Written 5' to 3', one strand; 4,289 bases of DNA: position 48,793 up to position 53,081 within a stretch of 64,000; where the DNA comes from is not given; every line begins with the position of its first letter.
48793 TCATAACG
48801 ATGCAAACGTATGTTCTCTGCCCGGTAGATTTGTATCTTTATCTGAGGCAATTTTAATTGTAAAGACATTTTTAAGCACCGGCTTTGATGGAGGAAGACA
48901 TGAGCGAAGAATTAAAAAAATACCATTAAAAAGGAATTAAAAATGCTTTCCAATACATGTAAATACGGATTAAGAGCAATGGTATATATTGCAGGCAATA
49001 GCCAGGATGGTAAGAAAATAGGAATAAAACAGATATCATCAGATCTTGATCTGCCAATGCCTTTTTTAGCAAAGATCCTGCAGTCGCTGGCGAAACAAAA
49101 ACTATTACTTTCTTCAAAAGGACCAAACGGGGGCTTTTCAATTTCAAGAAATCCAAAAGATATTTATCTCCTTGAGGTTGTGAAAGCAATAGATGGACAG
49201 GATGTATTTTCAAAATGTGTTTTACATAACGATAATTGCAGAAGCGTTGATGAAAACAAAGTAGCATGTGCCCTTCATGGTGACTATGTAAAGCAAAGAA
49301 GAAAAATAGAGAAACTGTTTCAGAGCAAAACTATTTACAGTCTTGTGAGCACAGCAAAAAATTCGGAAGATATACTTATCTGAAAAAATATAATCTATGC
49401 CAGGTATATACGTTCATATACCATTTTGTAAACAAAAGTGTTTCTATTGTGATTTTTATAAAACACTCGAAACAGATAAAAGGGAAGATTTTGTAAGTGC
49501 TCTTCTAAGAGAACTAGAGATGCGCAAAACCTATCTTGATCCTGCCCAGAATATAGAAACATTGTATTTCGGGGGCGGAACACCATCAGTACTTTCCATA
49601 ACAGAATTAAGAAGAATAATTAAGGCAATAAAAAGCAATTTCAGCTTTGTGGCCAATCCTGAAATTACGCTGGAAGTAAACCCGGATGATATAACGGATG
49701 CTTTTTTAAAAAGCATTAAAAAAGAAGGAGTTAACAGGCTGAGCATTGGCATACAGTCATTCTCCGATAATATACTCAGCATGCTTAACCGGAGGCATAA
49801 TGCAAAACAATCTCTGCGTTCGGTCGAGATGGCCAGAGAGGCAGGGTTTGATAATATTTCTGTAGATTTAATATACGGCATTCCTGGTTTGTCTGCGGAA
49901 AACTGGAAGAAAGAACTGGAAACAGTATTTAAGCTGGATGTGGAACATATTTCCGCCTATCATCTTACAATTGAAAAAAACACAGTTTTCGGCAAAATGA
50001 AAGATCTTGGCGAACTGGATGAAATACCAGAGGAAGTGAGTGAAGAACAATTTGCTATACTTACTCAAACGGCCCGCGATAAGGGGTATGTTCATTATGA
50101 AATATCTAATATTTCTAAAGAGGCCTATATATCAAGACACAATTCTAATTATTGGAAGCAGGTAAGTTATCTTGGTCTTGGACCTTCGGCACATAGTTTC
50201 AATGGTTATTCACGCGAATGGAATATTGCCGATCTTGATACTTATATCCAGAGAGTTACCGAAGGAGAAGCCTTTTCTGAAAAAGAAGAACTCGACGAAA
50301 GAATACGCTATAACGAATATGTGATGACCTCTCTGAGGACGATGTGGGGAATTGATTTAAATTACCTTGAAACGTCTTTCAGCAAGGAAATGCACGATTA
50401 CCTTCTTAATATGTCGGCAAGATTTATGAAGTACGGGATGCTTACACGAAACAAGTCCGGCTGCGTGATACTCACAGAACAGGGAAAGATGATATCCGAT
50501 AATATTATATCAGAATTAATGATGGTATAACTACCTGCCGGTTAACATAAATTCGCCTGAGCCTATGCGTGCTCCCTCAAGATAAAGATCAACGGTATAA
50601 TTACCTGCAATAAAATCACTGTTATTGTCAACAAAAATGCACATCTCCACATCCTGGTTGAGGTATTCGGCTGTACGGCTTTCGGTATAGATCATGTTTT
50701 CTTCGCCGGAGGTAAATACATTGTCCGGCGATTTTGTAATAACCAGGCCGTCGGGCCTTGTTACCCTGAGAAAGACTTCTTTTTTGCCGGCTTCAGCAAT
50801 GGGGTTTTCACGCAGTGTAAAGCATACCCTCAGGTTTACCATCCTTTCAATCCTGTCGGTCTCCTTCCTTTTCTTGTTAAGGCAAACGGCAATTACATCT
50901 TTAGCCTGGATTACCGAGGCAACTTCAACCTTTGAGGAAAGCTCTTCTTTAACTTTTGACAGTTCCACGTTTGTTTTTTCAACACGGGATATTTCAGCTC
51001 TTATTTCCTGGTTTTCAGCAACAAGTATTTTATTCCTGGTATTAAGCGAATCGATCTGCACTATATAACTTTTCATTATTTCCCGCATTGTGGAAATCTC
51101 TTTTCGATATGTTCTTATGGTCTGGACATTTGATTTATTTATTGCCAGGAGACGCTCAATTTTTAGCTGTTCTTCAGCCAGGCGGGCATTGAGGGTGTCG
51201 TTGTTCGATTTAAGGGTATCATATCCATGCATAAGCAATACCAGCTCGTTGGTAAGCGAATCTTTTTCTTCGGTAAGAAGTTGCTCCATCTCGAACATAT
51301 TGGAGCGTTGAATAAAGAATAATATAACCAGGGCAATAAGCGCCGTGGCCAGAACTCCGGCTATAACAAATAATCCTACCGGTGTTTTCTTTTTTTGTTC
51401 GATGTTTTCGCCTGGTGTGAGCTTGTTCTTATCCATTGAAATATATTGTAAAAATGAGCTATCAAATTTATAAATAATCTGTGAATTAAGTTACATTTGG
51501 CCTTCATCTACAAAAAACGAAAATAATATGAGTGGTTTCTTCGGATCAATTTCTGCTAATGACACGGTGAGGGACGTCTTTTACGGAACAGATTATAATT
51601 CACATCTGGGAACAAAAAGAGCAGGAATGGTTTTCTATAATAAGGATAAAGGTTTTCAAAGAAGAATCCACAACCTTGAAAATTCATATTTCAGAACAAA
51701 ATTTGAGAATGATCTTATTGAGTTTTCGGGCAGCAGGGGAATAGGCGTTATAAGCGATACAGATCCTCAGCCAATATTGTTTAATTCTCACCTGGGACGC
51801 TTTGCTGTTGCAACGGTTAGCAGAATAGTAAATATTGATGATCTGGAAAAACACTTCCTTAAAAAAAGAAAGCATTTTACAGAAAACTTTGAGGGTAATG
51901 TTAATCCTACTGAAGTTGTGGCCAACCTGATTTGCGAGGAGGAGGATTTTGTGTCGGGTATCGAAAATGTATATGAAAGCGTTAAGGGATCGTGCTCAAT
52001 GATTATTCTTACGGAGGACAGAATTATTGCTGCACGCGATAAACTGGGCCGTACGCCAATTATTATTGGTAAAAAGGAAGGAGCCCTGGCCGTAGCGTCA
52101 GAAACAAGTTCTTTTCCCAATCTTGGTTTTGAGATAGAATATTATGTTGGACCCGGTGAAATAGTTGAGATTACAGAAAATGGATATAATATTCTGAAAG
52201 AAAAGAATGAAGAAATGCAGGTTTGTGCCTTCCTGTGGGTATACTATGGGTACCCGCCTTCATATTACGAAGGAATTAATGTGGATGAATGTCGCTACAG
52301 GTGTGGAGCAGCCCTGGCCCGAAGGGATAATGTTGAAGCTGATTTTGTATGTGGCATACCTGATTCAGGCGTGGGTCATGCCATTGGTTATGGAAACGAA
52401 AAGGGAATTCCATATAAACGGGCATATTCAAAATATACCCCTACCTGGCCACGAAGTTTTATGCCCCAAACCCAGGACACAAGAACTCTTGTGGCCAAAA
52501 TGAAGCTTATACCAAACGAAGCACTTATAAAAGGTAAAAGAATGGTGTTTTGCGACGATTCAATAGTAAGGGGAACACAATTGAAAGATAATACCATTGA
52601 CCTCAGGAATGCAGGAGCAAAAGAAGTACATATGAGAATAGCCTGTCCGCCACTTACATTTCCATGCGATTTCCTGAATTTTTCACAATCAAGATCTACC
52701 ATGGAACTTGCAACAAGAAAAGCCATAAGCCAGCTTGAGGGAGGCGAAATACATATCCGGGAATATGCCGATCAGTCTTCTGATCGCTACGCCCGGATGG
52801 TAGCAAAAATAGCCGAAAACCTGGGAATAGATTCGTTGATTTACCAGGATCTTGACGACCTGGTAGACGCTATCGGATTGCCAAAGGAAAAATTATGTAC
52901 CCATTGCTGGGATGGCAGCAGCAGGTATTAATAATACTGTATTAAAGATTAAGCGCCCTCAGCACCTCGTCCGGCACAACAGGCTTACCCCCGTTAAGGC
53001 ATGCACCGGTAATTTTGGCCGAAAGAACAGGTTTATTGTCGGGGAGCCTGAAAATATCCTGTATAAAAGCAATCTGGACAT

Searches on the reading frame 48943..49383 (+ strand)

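Call 8: search_protein_families(library=pfam, proteins=[window:48943-49383:+])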
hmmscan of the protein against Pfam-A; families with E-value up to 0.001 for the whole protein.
window:48943-49383:+ (146 aa): 1 family
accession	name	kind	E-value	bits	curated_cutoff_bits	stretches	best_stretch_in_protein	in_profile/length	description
PF02082.26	Rrf2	-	1.3e-27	97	30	1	2-136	1-131/132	Iron-dependent Transcriptional regulator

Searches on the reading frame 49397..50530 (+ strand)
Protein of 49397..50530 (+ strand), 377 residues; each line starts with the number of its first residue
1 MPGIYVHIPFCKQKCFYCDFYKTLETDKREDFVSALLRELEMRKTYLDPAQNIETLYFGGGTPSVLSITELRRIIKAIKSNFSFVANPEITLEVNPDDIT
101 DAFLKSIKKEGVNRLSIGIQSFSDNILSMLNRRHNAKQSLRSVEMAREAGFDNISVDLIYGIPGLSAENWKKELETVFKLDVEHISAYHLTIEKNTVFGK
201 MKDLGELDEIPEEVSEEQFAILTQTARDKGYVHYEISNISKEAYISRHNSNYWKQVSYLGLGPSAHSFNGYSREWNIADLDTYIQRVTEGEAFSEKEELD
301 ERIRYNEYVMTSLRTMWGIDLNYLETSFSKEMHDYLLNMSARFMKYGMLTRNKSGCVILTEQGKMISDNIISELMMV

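Call 8: search_protein_families(library=pfam, proteins=[window:49397-50530:+])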
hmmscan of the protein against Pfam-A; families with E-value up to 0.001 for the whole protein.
window:49397-50530:+ (377 aa): 2 families
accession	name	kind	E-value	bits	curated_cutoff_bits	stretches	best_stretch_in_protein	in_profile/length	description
PF04055.27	Radical_SAM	-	2.5e-31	109.5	29.5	1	5-175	1-164/166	Radical SAM superfamily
PF06969.22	HemN_C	-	9.8e-05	22.8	24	1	301-364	3-65/67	HemN C-terminal domain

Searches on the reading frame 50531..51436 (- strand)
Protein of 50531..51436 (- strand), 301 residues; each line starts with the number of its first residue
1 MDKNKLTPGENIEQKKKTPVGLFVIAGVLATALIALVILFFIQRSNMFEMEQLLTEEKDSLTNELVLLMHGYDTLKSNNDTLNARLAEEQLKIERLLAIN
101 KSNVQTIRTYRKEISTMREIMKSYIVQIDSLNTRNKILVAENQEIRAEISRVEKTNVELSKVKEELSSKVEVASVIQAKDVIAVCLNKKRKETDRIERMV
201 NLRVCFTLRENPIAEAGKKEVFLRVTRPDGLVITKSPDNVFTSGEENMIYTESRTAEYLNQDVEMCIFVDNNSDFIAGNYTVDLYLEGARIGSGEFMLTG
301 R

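Call 8: search_protein_families(library=pfam, proteins=[window:50531-51436:-])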
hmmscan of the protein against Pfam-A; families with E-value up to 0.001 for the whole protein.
window:50531-51436:- (301 aa): 2 families
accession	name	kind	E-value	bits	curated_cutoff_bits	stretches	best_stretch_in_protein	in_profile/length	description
PF13870.11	CCDC113_CCDC96_CC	-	4e-05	23.8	31.6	1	37-166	11-138/177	CCDC113/CCDC96, coiled-coil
PF14662.11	KASH_CCD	-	0.00029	21.3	43.3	1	79-170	34-125/191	Coiled-coil region of CCDC155 or KASH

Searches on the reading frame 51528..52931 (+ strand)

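Call 8: search_protein_families(library=pfam, proteins=[window:51528-52931:+])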
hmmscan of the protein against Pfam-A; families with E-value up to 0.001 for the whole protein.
window:51528-52931:+ (467 aa): 1 family
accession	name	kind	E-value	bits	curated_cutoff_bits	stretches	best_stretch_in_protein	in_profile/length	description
PF13537.11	GATase_7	-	1.8e-11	44.6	25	1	75-196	8-121/123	Glutamine amidotransferase domain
